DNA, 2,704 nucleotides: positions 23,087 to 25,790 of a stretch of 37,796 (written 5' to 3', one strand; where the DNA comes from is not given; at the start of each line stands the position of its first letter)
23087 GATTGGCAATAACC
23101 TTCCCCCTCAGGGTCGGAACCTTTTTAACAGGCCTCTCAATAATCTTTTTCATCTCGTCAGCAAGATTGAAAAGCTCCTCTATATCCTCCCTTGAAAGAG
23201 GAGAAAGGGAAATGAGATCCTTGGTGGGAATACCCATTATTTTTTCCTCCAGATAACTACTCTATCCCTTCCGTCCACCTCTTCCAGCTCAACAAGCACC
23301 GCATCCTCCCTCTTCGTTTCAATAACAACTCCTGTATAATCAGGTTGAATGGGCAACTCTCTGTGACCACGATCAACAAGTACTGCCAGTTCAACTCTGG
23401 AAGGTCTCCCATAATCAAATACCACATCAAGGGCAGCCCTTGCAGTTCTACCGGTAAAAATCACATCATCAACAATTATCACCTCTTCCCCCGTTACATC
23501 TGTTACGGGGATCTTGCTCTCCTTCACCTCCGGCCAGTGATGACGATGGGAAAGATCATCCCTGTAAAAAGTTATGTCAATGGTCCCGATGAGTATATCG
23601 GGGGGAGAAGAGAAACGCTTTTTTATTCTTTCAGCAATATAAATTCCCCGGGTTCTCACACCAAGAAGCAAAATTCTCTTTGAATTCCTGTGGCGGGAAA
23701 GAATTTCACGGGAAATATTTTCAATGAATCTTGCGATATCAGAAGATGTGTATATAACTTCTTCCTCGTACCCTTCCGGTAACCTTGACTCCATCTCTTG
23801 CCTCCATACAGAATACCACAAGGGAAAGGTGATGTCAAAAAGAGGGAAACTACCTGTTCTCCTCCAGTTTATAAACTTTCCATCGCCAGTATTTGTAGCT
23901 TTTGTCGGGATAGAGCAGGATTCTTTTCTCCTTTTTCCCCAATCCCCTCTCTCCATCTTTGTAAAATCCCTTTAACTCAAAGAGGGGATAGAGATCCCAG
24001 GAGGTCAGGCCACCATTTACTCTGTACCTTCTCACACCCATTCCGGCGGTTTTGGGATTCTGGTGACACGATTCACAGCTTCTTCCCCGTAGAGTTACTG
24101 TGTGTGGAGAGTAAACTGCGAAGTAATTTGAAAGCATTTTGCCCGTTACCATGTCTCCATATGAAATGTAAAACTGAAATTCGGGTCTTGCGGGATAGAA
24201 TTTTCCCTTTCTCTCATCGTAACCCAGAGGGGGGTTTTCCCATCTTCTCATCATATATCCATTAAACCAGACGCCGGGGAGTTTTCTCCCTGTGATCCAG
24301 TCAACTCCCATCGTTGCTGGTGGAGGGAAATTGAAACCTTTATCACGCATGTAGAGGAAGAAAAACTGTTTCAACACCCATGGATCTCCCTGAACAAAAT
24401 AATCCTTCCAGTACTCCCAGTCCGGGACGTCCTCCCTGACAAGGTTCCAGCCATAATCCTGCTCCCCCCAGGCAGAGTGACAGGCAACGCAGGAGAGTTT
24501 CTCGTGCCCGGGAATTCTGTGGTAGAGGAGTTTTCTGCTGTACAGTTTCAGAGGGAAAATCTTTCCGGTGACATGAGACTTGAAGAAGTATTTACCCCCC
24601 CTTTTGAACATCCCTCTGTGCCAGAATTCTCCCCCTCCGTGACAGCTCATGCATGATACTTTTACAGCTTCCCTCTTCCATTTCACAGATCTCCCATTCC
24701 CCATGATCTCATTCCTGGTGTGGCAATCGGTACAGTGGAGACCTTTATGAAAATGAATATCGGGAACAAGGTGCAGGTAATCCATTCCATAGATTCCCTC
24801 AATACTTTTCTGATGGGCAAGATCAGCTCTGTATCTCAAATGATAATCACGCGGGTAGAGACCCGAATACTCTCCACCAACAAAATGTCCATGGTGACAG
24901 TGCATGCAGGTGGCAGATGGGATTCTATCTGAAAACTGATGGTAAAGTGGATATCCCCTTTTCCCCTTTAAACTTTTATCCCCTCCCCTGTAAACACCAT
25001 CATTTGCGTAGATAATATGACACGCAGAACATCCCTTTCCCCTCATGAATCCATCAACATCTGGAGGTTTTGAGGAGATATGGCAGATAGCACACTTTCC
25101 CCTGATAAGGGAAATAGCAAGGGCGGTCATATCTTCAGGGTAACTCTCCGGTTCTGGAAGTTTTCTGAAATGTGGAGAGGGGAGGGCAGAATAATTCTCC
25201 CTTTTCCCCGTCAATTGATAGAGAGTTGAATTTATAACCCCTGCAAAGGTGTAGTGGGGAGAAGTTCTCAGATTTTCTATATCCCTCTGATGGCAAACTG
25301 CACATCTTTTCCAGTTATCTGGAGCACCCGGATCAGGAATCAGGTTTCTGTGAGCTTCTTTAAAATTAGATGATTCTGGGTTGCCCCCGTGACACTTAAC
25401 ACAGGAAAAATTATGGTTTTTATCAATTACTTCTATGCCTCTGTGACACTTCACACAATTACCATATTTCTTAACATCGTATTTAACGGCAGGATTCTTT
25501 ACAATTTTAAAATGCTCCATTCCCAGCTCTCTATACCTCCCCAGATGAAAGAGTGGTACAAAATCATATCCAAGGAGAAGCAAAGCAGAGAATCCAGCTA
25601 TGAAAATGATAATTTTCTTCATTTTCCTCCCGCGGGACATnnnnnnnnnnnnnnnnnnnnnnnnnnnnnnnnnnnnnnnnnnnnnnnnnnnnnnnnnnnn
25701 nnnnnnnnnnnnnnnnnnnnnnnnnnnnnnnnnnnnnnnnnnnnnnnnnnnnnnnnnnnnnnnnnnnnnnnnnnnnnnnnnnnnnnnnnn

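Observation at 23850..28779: Rieske / b6-like cytochrome b core wired to two large multihaem cytochromes (12 + 10 haem motifs) instead of a c1/f subunit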

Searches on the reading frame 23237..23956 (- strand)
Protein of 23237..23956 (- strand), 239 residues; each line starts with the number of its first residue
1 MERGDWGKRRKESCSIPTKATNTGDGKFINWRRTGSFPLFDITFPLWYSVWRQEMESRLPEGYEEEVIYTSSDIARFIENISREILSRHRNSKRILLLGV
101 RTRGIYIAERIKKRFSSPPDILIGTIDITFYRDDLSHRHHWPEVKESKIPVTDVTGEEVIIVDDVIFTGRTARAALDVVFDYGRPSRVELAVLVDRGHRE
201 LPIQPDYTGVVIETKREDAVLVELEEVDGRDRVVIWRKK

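Call 37: search_protein_families(library=pfam, proteins=[window:23237-23956:-], max_evalue=0.001)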
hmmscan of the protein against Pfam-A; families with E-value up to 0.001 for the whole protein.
window:23237-23956:- (239 aa): 1 family
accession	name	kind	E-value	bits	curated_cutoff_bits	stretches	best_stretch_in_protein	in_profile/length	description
PF00156.33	Pribosyltran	-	1e-18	67.6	26.3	1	77-212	18-143/158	Phosphoribosyl transferase domain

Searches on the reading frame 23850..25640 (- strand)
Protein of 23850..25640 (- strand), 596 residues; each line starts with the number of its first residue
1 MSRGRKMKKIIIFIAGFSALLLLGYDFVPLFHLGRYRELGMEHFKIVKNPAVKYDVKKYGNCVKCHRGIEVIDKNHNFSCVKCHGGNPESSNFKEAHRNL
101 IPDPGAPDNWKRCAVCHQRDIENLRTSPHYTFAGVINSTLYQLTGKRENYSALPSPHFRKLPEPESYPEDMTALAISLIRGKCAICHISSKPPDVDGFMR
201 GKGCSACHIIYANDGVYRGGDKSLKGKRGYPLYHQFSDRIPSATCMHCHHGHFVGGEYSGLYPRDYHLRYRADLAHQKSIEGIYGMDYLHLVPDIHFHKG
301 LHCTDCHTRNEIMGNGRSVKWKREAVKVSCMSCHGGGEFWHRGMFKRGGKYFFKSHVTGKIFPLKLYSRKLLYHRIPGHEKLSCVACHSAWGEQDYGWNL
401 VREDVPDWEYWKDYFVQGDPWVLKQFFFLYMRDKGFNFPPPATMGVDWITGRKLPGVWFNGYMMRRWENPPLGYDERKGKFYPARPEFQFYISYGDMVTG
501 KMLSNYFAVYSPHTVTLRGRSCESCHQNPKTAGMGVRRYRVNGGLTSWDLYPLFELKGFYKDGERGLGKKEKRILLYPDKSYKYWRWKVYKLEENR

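Call 4: search_protein_families(library=pfam, proteins=[window:23850-25640:-], max_evalue=1)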
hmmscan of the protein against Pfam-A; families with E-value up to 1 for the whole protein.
window:23850-25640:- (596 aa): 5 families
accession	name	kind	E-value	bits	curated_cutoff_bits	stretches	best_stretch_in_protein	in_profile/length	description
PF14537.11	Cytochrom_c3_2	-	9.1e-11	42.5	25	3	60-119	6-66/79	Cytochrome c3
PF14522.11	Cytochrome_C7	-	9.6e-09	35.4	24.8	1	295-388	7-66/67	Cytochrome c7 and related cytochrome c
PF02085.21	Cytochrom_CIII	-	1.9e-08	35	22.9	2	182-250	32-83/101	Class III cytochrome C family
PF22113.1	Mtrc-MtrF_II-IV_dom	-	2e-06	27.9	30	1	79-250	8-164/176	Outer membrane cytochrome MtrC/MtrF-like, domains II/IV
PF13435.11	Cytochrome_C554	-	0.044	15.2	20.8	0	245-335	2-84/84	Cytochrome c554 and c-prime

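Call 5: search_protein_families(library=ncbifam, proteins=[window:23850-25640:-], max_evalue=1)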
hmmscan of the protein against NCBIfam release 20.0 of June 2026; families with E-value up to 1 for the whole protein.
window:23850-25640:- (596 aa): 8 families
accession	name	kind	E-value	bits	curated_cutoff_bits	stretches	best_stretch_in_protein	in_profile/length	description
NF040943.1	cytoc3_ExtM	equivalog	1.4e-55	188.7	800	2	56-337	16-302/599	selenite/tellurite reduction operon c-type cytochrome ExtM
NF040968.1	FeS_ExtO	equivalog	5.6e-29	101.2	200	3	200-320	102-201/416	selenite/tellurite reduction operon b-type cytochrome iron-sulfur cluster-binding subunit ExtO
NF040967.1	cytc_ExtN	equivalog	9e-29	100.5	200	3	200-320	102-201/415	selenite/tellurite reduction operon c-type cytochrome ExtN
TIGR03507.1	decahem_SO1788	subfamily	1.9e-08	33.2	209.3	2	302-390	245-304/672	OmcA/MtrC family decaheme c-type cytochrome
NF040971.1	cytc_ExtS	equivalog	2.8e-05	23.5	100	1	58-103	24-65/262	selenite/tellurite reduction operon c-type cytochrome lipoprotein ExtS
TIGR04257.1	nanowire_3heme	domain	6.9e-05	22.9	40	1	294-337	18-61/75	c(7)-type cytochrome triheme domain-containing protein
NF043010.1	Cyt554_Nsmonas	equivalog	0.0055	16.1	400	1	290-360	70-140/238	cytochrome c-550 CycA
NF047727.1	4hemeCytCCctA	equivalog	0.63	10.2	180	1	180-250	37-105/109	tetraheme c-type cytochrome CctA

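Call 30: find_homologous_proteins(query=window:23850-25640:-, max_evalue=0.00001)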
Query window:23850-25640:- (596 aa): 16 proteins with E <= 0.00001 among 2807 candidates.
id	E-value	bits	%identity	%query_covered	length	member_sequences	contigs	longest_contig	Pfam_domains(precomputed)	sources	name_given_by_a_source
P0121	0.0e+0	1453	100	99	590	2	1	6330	PF14537.12,PF02085.22,PF14522.12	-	-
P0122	1.5e-183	630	47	95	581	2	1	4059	PF14537.12,PF13435.12,PF14522.12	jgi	-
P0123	2.2e-179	616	47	95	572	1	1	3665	PF14537.12,PF14522.12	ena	-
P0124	6.9e-96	340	36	87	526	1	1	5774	PF14537.12,PF02085.22,PF14522.12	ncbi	-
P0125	4.5e-81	291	31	80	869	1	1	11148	PF14537.12,PF14522.12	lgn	-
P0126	6.8e-80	288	33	79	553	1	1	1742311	PF14537.12,PF14522.12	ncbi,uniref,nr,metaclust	ncbi:hypothetical protein [Hippea sp. KM1]|uniref:hypothetical protein n=1 Tax=Hippea sp. KM1 TaxID=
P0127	8.9e-62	228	28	81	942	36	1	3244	PF14537.12,PF14522.12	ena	-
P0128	5.0e-60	222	29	80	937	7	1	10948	PF14537.12,PF14522.12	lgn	-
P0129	2.4e-42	163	29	69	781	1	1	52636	PF14537.12,PF14522.12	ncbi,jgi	-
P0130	1.1e-38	151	27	79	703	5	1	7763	PF14537.12,PF14522.12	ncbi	ncbi:MAG: hypothetical protein ACE5KE_00720, partial [Methanosarcinales archaeon]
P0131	4.6e-38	149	28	80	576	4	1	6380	PF14537.12,PF02085.22,PF14522.12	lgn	-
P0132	4.4e-37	146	28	83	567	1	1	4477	PF14537.12,PF14522.12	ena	-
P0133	1.8e-32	131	27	83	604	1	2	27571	PF14537.12,PF02085.22,PF14522.12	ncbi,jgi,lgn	-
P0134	1.7e-28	118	28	50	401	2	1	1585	PF14522.12,PF22113.2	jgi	jgi:hypothetical protein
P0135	2.8e-24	104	36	28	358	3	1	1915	-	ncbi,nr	ncbi:MAG: hypothetical protein QGH15_22430, partial [Kiritimatiellia bacterium]|nr:hypothetical prot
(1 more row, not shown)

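Call 54: search_solved_structures(query=window:23850-25640:-, max_evalue=1)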
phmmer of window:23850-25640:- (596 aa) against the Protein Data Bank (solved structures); distinct sequences matched with E-value up to 1: 1.
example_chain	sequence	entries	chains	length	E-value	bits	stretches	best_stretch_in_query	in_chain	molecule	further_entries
8k9e_A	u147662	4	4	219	0.0013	20.5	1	239-342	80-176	Cytochrome c7-like domain-containing protein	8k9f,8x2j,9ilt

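Call 71: predict_structure(alignment_id=A2)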
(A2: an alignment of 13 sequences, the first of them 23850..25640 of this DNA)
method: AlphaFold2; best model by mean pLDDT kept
length: 596 residues; sequences in the alignment: 13
mean_pLDDT: 57.5   pTM: 0.55
mean pLDDT of the five models: 57.5, 50.5, 48.5, 47.8, 44.1
residues with pLDDT >= 90: 7; 70-90: 130; 50-70: 272; < 50: 187
segments of 3 or more residues with pLDDT < 50: 1-3, 24-78, 230-290, 496-506, 534-568, 577-579, 593-596
pLDDT, mean of each block of 10 residues (from residue 1): 56 69 43 29 28 37 45 43 62 62 61 66 67 76 77 83 87 86 69 56 54 61 57 38 43 38 43 32 38 58 59 51 54 61 80 75 76 70 70 61 65 52 66 77 80 79 58 66 63 54 51 58 58 43 31 35 42 51 53 47
secondary structure, 60 per line:
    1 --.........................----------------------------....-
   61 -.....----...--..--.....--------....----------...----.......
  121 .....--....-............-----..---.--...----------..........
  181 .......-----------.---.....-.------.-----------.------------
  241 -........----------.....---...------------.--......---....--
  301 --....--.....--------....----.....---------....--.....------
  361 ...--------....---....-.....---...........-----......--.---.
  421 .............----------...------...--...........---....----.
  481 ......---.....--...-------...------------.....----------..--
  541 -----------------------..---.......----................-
elements in order: H3-27 H56-59 H62-66 E71-73 H80-84 H93-96 H114-125 H128-131 H133-144 E158-160 H171-187 H203-207 H242-249 E260-264 E286-291 H295-298 H303-306 H309-313 H322-325 H330-334 E344-347 E350-354 E361-363 H372-375 H384-388 E392-402 H408-413 H420-433 E444-446 E453-455 E458-468 E472-475 E480-486 E490-494 E497-499 E507-509 H522-526 H569-575 H580-595

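Call 76: fold_search(model_id=the predicted structure, library=pdb)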
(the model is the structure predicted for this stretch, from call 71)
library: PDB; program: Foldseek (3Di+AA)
matches with E <= 10: 40; with E <= 0.001: 0
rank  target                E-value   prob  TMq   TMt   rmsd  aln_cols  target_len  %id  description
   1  2wcc_MODEL_1_3        3.8e+00  0.23  0.04  0.34   2.8        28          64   32  phage lambda IntDBD1-64 complex with p prime 2 DNA (released 2009-04-07)
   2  1k81_MODEL_1_A        4.0e+00  0.11  0.04  0.43   2.7        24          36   25  NMR Structure of the Zinc-Ribbon Domain within Translation Initiation Factor 2 Subunit beta (released 2002-04-24)
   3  3hia_C                4.5e+00  0.09  0.03  0.20   6.7        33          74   18  Crystal structure of the choline binding domain of Spr1274 in Streptococcus pneumoniae (released 2009-08-04)
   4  3vcz_A                4.8e+00  0.01  0.03  0.13  23.2       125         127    7  1.80 Angstrom resolution crystal structure of a putative translation initiation inhibitor from Vibrio vulnificus CMCP6 (released 2012-01-25)
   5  4f2p_B                5.7e+00  0.01  0.04  0.08  19.9       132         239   10  Crystal structure of 5'-methylthioadenosine/S-adenosylhomocysteine nucleosidase from Salmonella enterica with diEtglyc (released 2013-05-01)
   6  5ool_4                6.0e+00  0.04  0.03  0.34   6.8        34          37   18  Structure of a native assembly intermediate of the human mitochondrial ribosome with unfolded interfacial rRNA (released 2017-09-13)
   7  6kja_B                6.4e+00  0.14  0.03  0.14   1.2        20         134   25  E. coli ATCase holoenzyme mutant - G128/130A (catalytic chain) (released 2020-03-11)
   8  5jb3_8                6.4e+00  0.13  0.04  0.17   1.9        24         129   17  Cryo-EM structure of a full archaeal ribosomal translation initiation complex in the P-REMOTE conformation (released 2016-11-30)
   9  3tvj_I                6.4e+00  0.09  0.04  0.43   5.7        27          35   15  Catalytic fragment of MASP-2 in complex with its specific inhibitor developed by directed evolution on SGCI scaffold (released 2012-04-25)
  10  8y6v_I                6.4e+00  0.08  0.04  0.43   6.4        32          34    9  Near-atomic structure of icosahedrally averaged jumbo bacteriophage PhiKZ capsid (released 2024-08-14)
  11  1jd1_F                6.4e+00  0.00  0.04  0.09  22.4       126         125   13  Crystal Structure of YEO7_yeast (released 2001-07-04)
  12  8emc_E                6.7e+00  0.01  0.04  0.04  18.2       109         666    8  CryoEM characterization of BrxL -- a unique AAA+ phage restriction Factor. (released 2023-02-01)
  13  4bn0_B                6.7e+00  0.01  0.05  0.10  19.2       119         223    8  Structure of futalosine hydrolase mutant of Helicobacter pylori strain 26695 (released 2013-09-11)
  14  4bmx_A                7.1e+00  0.01  0.05  0.10  15.6        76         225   10  Native structure of futalosine hydrolase of Helicobacter pylori strain 26695 (released 2013-09-11)
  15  2zod_A                7.1e+00  0.00  0.04  0.07  23.1       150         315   11  Crystal structure of selenophosphate synthetase from Aquifex aeolicus (released 2008-05-27)
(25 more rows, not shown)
